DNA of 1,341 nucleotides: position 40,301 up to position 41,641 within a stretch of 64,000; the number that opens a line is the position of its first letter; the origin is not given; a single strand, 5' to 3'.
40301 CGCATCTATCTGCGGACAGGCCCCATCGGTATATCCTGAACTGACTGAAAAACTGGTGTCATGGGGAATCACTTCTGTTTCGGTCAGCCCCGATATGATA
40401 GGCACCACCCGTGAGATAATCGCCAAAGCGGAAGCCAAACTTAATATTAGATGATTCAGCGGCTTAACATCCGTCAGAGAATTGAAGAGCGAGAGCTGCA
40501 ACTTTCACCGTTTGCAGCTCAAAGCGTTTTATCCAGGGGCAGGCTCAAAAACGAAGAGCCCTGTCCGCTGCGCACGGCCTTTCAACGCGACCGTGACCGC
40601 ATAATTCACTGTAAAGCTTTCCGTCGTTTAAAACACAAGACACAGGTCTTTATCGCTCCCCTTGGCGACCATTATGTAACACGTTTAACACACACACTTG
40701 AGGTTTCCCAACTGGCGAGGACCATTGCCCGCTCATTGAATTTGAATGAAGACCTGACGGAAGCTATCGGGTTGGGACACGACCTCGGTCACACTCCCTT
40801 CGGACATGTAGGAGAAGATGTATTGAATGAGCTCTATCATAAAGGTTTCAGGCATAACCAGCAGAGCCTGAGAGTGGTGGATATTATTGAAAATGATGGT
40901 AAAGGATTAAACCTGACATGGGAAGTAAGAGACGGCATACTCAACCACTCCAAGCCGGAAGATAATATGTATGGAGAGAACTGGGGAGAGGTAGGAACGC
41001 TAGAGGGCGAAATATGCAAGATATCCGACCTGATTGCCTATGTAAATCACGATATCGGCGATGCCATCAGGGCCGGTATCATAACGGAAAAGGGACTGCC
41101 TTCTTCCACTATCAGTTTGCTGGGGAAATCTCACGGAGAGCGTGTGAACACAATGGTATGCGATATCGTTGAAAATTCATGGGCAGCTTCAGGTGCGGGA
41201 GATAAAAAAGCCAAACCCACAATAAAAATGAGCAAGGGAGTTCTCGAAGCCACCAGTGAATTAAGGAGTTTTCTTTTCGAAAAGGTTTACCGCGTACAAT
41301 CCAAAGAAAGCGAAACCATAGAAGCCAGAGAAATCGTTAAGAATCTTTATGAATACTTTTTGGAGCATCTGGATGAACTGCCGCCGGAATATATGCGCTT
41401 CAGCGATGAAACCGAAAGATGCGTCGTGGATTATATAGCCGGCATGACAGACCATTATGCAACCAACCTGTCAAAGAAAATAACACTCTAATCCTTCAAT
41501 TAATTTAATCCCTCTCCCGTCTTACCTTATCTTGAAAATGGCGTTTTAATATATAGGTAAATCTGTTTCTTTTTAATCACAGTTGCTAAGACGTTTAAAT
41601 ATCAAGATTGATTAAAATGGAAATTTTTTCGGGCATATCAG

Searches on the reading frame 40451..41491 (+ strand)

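Call 4: search_protein_families(library=pfam, proteins=[window:40451-41491:+], max_evalue=1)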
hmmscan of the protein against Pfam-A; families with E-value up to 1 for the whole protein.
window:40451-41491:+ (346 aa): 3 families
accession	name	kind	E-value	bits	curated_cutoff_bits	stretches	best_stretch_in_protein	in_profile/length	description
PF13286.11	HD_assoc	-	3.8e-23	82.3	22.2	1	258-342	1-90/91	Phosphohydrolase-associated domain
PF01966.28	HD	-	1.2e-15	58.3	22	1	78-195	1-113/116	HD domain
PF15431.11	TMEM190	-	0.044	14.3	25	1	142-230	25-115/128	Transmembrane protein 190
